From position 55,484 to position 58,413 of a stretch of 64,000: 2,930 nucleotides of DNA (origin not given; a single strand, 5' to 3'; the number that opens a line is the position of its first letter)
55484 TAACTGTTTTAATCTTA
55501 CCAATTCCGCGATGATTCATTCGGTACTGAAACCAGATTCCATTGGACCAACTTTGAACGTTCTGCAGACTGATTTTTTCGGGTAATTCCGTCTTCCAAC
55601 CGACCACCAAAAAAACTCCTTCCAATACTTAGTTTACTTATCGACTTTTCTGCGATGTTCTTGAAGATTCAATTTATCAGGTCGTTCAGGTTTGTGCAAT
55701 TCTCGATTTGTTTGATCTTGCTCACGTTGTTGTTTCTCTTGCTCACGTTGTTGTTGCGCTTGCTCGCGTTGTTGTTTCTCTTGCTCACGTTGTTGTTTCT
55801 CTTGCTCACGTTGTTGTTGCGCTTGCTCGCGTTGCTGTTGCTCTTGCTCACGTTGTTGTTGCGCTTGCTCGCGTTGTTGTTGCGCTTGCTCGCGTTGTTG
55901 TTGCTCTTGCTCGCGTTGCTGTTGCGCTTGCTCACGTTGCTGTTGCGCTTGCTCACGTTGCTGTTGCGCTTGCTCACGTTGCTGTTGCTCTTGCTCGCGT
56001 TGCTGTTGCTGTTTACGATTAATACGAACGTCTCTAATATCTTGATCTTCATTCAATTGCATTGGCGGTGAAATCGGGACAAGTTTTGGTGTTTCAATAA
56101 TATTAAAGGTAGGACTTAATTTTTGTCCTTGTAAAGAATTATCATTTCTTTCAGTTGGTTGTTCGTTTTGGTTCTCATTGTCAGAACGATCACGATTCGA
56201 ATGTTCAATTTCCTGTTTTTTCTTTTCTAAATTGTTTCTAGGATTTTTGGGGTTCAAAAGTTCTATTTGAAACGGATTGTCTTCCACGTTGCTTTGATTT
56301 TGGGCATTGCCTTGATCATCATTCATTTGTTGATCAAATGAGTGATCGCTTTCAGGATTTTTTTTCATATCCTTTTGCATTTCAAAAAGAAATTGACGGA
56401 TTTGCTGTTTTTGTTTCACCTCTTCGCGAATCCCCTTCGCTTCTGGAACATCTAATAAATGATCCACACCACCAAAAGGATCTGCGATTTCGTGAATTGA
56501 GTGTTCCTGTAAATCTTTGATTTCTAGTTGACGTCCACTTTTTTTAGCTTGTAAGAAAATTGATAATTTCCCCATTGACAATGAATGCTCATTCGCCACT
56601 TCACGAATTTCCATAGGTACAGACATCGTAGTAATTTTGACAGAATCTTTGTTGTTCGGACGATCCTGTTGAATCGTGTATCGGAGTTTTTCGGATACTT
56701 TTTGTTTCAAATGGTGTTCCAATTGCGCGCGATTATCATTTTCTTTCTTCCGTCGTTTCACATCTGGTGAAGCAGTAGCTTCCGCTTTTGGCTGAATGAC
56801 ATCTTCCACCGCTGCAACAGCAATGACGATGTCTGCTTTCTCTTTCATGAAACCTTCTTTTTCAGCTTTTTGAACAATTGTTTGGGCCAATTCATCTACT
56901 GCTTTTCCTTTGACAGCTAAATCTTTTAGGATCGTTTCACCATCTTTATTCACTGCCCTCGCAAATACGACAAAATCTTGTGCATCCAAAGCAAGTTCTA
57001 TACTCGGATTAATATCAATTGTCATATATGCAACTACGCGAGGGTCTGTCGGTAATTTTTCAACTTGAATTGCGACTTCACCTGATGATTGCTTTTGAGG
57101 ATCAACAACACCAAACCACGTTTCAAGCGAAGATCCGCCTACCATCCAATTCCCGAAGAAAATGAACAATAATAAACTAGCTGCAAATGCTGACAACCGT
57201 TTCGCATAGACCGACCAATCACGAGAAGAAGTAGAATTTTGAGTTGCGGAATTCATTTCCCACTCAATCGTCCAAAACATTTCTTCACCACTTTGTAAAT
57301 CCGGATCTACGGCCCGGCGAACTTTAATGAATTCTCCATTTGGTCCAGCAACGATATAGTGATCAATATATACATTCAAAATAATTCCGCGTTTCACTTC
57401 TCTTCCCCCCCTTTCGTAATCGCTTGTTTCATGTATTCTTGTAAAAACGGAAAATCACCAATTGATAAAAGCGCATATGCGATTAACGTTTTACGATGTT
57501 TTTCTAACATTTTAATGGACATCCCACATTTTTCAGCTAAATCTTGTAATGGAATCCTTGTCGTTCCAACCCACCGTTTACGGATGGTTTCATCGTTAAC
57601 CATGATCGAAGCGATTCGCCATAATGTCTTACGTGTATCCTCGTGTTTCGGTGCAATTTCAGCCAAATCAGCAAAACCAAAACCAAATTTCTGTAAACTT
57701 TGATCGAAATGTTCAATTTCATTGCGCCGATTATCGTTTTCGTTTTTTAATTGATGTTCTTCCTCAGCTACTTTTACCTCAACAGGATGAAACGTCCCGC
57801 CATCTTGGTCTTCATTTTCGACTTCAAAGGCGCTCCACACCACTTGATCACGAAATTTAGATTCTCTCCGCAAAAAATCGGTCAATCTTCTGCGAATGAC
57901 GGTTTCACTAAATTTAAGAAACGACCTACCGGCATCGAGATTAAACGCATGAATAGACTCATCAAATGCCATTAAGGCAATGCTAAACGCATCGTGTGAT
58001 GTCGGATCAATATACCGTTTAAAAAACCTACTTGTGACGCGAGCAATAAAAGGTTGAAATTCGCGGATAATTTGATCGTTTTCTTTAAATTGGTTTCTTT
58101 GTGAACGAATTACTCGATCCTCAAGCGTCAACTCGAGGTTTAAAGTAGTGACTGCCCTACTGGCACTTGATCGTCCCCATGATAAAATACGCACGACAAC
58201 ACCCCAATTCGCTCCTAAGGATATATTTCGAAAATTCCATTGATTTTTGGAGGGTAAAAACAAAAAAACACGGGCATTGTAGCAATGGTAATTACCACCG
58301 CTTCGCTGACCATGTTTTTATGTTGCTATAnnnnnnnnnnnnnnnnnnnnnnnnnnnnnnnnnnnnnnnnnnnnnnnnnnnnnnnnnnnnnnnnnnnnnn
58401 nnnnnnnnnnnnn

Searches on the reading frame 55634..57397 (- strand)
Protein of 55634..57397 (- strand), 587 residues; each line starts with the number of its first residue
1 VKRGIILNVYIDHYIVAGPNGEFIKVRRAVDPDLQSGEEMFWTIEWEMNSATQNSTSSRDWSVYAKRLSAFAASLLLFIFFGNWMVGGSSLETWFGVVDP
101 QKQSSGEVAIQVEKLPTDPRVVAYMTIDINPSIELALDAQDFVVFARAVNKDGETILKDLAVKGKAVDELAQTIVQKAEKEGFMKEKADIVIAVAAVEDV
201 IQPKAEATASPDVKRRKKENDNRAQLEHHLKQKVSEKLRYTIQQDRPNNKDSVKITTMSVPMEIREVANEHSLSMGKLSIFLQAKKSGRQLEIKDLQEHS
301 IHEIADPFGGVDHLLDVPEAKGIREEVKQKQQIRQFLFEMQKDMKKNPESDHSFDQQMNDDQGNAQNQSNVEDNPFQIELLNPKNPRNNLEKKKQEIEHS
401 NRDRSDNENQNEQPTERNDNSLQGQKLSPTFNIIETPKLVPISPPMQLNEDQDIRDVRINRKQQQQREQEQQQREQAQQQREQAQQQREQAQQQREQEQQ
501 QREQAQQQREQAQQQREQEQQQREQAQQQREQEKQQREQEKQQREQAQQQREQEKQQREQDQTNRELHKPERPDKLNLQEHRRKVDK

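Call 19: search_protein_families(library=pfam, proteins=[window:55634-57397:-], max_evalue=0.001)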
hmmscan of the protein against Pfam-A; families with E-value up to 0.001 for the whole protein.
window:55634-57397:- (587 aa): 2 families
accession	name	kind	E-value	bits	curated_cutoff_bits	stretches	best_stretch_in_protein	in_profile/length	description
PF23750.1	RsgI_M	-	2e-28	100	25.3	1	122-281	1-131/133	Anti-sigma factor RsgI-like central domain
PF12791.13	RsgI_N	-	3.7e-05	23.9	25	1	1-40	1-37/40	Anti-sigma factor N-terminus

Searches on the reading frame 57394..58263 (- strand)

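Call 19: search_protein_families(library=pfam, proteins=[window:57394-58263:-], max_evalue=0.001)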
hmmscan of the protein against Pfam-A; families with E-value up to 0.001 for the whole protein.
window:57394-58263:- (289 aa): 1 family
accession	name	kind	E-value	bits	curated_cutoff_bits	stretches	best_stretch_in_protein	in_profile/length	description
PF04542.20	Sigma70_r2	-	1.3e-06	28.5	24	1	66-136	2-70/71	Sigma-70 region 2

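Call 39: search_protein_families(library=ncbifam, proteins=[window:57394-58263:-], max_evalue=0.01)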
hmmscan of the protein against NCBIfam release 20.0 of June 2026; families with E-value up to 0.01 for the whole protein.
window:57394-58263:- (289 aa): 15 families
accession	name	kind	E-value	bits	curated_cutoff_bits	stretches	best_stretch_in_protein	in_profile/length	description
NF006174.0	PRK08311.2-2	equivalog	6.7e-65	218.8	319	1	59-281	29-251/252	RNA polymerase sigma factor SigI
NF006176.0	PRK08311.2-4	equivalog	7.3e-60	202.4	260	1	53-287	19-246/249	RNA polymerase sigma factor SigI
TIGR02895.1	spore_sigI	equivalog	5.1e-59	199.6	185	1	55-278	5-219/219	RNA polymerase sigma-I factor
NF006172.0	PRK08311.1-3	equivalog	1.5e-53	182.1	318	1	43-280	11-244/248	RNA polymerase sigma factor SigI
NF006175.0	PRK08311.2-3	subfamily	1.4e-50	172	244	1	45-281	5-237/244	RNA polymerase sigma factor SigI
NF006178.0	PRK08311.2-6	equivalog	6.4e-50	169.9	306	1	43-281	3-234/236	RNA polymerase sigma factor SigI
NF006173.0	PRK08311.2-1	subfamily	7.7e-49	166.3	287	1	55-283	26-247/251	RNA polymerase sigma factor SigI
NF006171.0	PRK08311.1-2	equivalog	8.5e-38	130.4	451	1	46-279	12-233/239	RNA polymerase sigma factor SigI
NF006170.0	PRK08311.1-1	equivalog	3.1e-37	128.6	271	1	43-280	2-214/221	RNA polymerase sigma factor SigI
NF006177.0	PRK08311.2-5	equivalog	9.5e-30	103.9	498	1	63-278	21-228/237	RNA polymerase sigma factor SigI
TIGR02937.1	sigma70-ECF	superfamily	6.8e-10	38.8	42.9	1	63-181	4-97/165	sigma-70 family RNA polymerase sigma factor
NF041236.1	CAS_III-E_sigma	exception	6e-05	23.1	100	1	75-190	37-147/206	type III-E CRISPR-associated RpoE-like sigma factor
TIGR02479.1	FliA_WhiG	subfamily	0.00024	20.9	189.6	1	65-141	1-78/224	FliA/WhiG family RNA polymerase sigma factor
NF006550.0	PRK09047.1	equivalog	0.0016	17.9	173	1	67-192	12-139/194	RNA polymerase sigma factor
NF005413.0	PRK06986.1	subfamily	0.0042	16.9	201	0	56-134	9-88/241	RNA polymerase sigma factor FliA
